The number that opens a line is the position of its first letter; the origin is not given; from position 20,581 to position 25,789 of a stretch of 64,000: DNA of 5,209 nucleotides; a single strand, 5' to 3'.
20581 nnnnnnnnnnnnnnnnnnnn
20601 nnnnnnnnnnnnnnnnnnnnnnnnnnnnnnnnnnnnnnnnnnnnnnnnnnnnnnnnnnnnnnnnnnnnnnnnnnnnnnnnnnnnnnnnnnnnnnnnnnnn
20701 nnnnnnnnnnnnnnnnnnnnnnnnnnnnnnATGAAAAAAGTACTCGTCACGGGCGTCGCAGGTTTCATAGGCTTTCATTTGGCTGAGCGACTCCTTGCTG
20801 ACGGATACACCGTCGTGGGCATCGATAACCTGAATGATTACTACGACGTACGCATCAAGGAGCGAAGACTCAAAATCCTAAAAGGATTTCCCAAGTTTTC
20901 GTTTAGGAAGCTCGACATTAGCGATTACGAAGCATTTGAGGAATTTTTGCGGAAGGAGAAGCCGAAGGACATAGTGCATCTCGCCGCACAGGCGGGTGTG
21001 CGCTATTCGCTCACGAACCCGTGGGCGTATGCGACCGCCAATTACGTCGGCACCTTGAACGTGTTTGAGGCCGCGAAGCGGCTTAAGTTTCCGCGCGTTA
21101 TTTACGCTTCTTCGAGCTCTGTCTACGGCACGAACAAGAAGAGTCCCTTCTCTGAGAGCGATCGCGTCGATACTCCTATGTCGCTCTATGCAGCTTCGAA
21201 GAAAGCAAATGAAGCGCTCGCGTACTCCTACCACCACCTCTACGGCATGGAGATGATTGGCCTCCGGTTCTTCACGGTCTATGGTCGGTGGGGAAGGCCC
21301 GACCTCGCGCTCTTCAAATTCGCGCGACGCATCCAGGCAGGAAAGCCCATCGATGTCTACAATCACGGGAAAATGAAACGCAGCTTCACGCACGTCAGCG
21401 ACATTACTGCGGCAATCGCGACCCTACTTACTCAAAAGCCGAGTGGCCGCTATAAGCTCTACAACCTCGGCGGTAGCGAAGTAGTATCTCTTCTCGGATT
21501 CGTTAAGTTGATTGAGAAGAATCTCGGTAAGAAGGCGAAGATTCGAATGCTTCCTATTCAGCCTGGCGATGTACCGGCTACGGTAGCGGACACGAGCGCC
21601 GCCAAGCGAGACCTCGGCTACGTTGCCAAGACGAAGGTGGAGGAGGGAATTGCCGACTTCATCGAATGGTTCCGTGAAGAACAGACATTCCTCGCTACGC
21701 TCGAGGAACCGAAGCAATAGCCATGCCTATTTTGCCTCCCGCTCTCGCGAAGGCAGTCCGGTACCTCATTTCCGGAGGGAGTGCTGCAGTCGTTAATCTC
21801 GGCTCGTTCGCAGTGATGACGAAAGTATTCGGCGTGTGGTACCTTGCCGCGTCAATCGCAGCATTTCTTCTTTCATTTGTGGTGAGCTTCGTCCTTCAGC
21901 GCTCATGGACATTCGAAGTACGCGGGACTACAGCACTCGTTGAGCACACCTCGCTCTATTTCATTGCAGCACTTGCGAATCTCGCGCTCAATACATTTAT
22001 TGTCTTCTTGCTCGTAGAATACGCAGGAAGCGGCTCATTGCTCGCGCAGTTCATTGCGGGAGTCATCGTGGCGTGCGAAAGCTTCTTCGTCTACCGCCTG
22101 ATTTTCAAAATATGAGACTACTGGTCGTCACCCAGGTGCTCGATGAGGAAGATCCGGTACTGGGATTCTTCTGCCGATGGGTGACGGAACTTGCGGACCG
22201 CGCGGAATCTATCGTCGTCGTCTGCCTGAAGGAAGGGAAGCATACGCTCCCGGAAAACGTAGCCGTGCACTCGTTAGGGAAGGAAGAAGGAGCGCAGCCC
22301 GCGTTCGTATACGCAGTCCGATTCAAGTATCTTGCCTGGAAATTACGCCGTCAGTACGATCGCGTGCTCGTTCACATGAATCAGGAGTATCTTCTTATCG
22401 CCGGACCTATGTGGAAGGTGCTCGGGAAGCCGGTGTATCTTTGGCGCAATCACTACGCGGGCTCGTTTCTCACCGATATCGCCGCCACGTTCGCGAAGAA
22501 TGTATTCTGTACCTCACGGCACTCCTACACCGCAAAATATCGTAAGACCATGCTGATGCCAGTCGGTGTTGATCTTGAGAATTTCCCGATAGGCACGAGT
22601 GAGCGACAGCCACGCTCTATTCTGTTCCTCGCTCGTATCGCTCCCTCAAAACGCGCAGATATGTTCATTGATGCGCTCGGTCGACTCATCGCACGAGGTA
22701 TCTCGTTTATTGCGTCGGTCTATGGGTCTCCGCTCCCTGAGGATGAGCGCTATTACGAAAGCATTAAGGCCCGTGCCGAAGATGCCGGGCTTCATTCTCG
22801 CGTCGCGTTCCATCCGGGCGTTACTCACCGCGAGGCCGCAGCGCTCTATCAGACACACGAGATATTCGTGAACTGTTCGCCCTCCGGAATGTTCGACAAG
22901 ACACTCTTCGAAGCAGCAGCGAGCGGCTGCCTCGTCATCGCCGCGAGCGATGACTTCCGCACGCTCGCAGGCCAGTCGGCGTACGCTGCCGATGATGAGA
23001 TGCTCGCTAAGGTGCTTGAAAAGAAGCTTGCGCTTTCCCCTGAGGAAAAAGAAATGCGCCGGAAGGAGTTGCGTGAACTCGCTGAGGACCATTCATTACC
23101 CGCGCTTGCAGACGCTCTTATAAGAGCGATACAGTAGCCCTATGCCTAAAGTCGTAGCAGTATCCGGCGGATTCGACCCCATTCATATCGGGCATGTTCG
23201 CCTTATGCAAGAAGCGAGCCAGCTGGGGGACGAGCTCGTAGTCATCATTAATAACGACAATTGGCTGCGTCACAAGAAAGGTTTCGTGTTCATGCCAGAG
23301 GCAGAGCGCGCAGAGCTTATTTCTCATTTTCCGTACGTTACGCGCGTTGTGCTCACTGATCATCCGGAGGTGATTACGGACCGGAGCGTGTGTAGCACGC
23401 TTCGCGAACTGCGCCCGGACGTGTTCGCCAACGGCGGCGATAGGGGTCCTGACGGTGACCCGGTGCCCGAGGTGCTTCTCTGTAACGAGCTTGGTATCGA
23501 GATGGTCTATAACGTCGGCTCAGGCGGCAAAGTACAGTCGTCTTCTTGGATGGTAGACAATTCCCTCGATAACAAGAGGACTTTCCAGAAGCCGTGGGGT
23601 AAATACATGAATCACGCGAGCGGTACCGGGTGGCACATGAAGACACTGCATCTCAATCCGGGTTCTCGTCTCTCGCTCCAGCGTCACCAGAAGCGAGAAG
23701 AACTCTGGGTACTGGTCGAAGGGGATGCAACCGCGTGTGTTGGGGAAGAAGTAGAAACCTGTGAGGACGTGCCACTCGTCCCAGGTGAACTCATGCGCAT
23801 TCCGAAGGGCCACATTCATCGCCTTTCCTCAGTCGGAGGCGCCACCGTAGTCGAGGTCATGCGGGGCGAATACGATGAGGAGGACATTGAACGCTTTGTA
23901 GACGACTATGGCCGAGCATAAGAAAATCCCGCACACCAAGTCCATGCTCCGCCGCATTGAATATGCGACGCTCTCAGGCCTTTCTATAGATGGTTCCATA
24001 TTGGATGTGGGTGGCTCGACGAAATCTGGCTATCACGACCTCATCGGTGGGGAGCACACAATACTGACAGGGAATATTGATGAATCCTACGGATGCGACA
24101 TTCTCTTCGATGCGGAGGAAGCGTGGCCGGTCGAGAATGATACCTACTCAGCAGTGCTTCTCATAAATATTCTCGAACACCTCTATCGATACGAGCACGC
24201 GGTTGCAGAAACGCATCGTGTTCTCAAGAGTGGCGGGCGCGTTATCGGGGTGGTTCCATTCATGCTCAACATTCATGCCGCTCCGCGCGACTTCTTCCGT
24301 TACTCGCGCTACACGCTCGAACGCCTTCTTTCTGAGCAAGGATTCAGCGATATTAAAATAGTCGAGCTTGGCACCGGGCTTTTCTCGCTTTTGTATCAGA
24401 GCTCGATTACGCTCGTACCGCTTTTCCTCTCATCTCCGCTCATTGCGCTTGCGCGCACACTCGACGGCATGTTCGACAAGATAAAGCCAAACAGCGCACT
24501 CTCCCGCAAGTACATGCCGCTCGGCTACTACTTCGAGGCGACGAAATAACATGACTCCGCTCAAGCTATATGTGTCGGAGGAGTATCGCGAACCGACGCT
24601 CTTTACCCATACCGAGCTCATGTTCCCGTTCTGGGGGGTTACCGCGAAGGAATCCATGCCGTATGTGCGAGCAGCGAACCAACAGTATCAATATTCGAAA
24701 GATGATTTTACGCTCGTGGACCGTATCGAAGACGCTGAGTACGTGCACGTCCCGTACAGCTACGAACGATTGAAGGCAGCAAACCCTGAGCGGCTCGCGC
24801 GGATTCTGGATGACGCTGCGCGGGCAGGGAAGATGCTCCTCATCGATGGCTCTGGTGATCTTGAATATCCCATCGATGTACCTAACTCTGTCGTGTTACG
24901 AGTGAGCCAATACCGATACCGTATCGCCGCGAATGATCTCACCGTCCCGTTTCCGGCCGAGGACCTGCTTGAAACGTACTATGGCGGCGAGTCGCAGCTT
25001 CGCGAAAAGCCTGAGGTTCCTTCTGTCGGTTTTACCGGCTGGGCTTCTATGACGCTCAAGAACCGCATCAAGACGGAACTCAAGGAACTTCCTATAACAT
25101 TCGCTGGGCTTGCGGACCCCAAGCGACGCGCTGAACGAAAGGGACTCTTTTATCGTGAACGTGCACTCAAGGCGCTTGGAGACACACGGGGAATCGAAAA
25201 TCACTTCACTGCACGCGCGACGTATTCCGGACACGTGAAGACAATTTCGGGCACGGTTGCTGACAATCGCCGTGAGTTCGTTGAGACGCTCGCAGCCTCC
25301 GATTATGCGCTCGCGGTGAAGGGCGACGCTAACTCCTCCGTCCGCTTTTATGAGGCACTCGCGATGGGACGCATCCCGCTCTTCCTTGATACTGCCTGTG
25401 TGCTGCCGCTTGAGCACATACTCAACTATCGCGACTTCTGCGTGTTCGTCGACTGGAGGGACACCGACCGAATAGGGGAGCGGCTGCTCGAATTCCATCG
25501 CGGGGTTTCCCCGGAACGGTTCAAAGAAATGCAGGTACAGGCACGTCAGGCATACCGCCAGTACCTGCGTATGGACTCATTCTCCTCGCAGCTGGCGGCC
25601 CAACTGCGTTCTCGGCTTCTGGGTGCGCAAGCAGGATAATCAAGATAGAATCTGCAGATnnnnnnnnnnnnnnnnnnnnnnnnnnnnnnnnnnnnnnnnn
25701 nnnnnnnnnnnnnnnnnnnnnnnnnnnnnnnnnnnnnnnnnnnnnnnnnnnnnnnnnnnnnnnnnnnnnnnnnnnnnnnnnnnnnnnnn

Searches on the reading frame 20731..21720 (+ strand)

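Call 19: search_protein_families(library=pfam, proteins=[window:20731-21720:+], max_evalue=0.001)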
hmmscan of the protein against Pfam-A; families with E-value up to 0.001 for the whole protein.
window:20731-21720:+ (329 aa): 8 families
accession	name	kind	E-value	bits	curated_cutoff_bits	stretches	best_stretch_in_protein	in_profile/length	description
PF16363.11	GDP_Man_Dehyd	-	1.1e-58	199.8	27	1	5-309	1-331/332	GDP-mannose 4,6 dehydratase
PF01370.27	Epimerase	-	2.1e-58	198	20.9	1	4-247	1-240/240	NAD dependent epimerase/dehydratase family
PF04321.23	RmlD_sub_bind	-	7.8e-23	81.4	27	1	3-284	2-249/287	RmlD substrate binding domain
PF01073.25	3Beta_HSD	-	4.4e-14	52.6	22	1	5-224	1-220/280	3-beta hydroxysteroid dehydrogenase/isomerase family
PF02719.21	Polysacc_synt_2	-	1.1e-13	51.4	20.2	1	4-249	1-233/293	Polysaccharide biosynthesis protein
PF00106.31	adh_short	-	2.6e-06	27.5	26.6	1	2-115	1-119/195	short chain dehydrogenase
PF07993.18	NAD_binding_4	-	2.6e-06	27.2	20.1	0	79-164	90-188/258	Male sterility protein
PF13460.12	NAD_binding_10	-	0.00023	21.5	27.2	1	8-164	1-132/184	NAD(P)H-binding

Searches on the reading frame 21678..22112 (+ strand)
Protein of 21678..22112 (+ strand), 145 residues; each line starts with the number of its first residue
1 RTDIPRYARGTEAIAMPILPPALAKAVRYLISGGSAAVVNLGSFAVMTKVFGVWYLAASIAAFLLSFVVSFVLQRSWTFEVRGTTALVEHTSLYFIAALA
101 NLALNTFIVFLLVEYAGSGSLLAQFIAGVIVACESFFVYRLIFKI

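Call 36: search_protein_families(library=pfam, proteins=[window:21678-22112:+], max_evalue=0.001)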
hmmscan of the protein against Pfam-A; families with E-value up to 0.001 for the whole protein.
window:21678-22112:+ (145 aa): 1 family
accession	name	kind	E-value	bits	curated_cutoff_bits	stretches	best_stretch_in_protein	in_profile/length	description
PF04138.20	GtrA_DPMS_TM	-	4e-21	75.8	26.1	1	28-142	1-115/117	GtrA/DPMS, transmembrane domain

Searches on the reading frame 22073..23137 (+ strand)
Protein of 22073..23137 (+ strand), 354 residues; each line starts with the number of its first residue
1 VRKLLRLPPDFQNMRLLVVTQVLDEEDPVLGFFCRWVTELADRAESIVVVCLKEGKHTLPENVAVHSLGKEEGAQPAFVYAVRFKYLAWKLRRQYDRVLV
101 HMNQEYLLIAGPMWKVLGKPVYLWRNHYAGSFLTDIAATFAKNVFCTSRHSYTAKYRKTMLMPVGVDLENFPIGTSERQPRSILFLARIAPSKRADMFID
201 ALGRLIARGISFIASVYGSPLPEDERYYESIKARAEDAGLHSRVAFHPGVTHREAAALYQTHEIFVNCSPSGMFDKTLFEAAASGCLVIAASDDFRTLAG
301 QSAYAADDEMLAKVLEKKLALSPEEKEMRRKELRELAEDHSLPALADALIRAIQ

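Call 19: search_protein_families(library=pfam, proteins=[window:22073-23137:+], max_evalue=0.001)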
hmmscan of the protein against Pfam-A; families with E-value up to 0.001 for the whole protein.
window:22073-23137:+ (354 aa): 3 families
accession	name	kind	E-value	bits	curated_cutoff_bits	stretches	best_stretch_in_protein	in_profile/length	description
PF13692.12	Glyco_trans_1_4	-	1.9e-11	44.8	27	1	181-304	2-122/142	Glycosyl transferases group 1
PF00534.26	Glycos_transf_1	-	1.7e-10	41.2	26.4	1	175-292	10-123/172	Glycosyl transferases group 1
PF13524.12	Glyco_trans_1_2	-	9.3e-07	29.3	25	1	215-348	18-141/144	Glycosyl transferase-like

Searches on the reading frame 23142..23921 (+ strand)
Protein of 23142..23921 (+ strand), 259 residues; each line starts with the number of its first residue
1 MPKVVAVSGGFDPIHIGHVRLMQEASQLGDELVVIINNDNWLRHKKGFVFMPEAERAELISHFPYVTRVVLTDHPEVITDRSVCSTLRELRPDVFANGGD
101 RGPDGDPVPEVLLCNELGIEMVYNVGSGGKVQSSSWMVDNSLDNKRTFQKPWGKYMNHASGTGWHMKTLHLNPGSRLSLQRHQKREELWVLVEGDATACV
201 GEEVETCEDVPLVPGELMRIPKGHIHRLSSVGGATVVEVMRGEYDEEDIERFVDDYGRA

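Call 19: search_protein_families(library=pfam, proteins=[window:23142-23921:+], max_evalue=0.001)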
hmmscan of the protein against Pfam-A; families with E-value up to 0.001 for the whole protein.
window:23142-23921:+ (259 aa): 3 families
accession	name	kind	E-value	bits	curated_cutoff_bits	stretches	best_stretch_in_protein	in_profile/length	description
PF01050.24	MannoseP_isomer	-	7e-18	65.3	23.6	1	142-253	6-115/116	Mannose-6-phosphate isomerase C-terminal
PF01467.32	CTP_transf_like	-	7.9e-15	55.7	21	1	8-100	3-89/133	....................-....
PF07883.17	Cupin_2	-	3.5e-06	27.1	27.2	1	169-235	3-63/70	Cupin domain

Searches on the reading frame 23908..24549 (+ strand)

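Call 19: search_protein_families(library=pfam, proteins=[window:23908-24549:+], max_evalue=0.001)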
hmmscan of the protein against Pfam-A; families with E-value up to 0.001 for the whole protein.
window:23908-24549:+ (213 aa): 2 families
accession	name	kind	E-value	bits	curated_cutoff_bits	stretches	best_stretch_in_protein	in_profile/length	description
PF08241.18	Methyltransf_11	-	1.9e-06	28.8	21.2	1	67-113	49-94/95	Methyltransferase domain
PF13489.12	Methyltransf_23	-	0.00023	21.4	27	1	67-147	70-160/164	Methyltransferase domain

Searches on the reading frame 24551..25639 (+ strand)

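Call 19: search_protein_families(library=pfam, proteins=[window:24551-25639:+], max_evalue=0.001)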
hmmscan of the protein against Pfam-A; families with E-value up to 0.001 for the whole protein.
window:24551-25639:+ (362 aa): 2 families
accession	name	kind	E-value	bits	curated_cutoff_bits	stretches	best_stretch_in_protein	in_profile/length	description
PF03016.20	Exostosin_GT47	-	5.1e-11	42.9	33.4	1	194-310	170-288/293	Exostosin GT47 domain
PF24785.1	RXYLT1_C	-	0.00055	19.9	27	1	236-281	63-108/187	RXYLT1 C-terminal domain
